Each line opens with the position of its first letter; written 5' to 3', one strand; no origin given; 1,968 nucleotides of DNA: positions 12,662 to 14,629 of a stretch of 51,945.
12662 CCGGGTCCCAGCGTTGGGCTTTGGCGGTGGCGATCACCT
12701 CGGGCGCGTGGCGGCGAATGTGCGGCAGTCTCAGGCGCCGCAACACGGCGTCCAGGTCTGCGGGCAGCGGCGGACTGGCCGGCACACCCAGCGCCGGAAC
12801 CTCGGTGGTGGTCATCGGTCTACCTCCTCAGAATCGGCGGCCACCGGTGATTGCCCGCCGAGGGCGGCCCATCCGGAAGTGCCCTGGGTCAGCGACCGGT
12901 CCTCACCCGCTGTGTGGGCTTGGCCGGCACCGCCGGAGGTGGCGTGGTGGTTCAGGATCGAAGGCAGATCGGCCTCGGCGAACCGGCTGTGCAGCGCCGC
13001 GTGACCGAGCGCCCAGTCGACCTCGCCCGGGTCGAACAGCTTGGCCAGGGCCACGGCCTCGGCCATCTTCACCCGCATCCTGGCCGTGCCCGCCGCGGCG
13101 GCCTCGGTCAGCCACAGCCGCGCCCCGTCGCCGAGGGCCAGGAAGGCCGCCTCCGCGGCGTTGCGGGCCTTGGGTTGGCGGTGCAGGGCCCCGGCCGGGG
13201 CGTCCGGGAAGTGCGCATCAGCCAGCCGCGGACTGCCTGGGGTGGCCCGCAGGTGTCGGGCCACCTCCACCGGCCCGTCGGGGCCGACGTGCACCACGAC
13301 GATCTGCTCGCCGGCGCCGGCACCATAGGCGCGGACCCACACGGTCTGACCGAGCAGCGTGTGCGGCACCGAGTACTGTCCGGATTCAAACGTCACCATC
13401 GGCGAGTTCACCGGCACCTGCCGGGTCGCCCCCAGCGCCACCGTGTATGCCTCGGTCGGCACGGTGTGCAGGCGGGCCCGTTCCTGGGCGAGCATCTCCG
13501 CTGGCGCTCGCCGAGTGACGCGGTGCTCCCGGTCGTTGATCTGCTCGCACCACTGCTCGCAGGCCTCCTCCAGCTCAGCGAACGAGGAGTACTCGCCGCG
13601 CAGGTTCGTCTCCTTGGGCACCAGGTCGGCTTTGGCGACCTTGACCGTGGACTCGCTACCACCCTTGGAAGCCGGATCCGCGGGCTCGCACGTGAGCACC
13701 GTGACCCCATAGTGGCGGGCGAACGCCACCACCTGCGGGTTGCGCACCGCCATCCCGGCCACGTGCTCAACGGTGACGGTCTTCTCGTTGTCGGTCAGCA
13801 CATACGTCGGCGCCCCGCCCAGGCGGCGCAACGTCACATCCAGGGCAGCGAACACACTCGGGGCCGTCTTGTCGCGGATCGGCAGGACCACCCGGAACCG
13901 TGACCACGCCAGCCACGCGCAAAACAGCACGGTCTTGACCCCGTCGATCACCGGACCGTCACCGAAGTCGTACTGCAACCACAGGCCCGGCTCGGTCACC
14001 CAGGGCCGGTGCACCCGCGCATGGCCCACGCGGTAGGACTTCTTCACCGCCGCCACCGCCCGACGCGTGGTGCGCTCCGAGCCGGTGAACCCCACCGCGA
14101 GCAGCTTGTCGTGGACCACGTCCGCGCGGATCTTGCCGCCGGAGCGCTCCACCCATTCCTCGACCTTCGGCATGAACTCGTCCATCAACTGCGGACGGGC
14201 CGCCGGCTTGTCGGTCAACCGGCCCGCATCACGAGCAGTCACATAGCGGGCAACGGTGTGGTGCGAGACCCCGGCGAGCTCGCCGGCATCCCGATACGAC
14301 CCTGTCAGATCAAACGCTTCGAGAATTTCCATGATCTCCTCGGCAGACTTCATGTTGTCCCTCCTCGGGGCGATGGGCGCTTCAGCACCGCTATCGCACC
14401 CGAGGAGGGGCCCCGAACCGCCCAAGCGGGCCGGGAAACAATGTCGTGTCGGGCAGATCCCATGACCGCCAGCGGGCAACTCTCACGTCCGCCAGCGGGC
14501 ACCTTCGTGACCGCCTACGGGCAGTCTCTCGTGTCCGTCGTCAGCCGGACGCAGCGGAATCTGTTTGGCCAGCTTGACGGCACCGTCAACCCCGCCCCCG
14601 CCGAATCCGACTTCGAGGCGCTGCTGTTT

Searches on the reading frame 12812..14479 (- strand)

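Call 37: search_protein_families(library=pfam, proteins=[window:12812-14479:-], max_evalue=0.00001)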
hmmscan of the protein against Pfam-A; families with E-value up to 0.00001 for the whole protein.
window:12812-14479:- (555 aa): 2 families
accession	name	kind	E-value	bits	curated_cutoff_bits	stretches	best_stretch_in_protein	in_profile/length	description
PF00665.32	rve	-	2.1e-09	38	32.6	1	162-269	2-102/102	Integrase core domain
PF22483.2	Mu-transpos_C_2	-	1.2e-07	31.7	27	1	341-412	2-64/73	Mu transposase, C-terminal domain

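Call 43: search_protein_families(library=ncbifam, proteins=[window:12812-14479:-], max_evalue=0.00001)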
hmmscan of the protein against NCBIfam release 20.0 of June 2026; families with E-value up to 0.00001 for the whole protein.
window:12812-14479:- (555 aa): 2 families
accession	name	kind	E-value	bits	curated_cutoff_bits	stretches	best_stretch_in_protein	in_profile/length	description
NF033546.1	transpos_IS21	equivalog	1.9e-54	185.2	160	1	56-341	5-293/294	IS21 family transposase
NF033577.2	transpos_IS481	equivalog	4.9e-10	39.4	224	1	59-328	12-282/284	IS481 family transposase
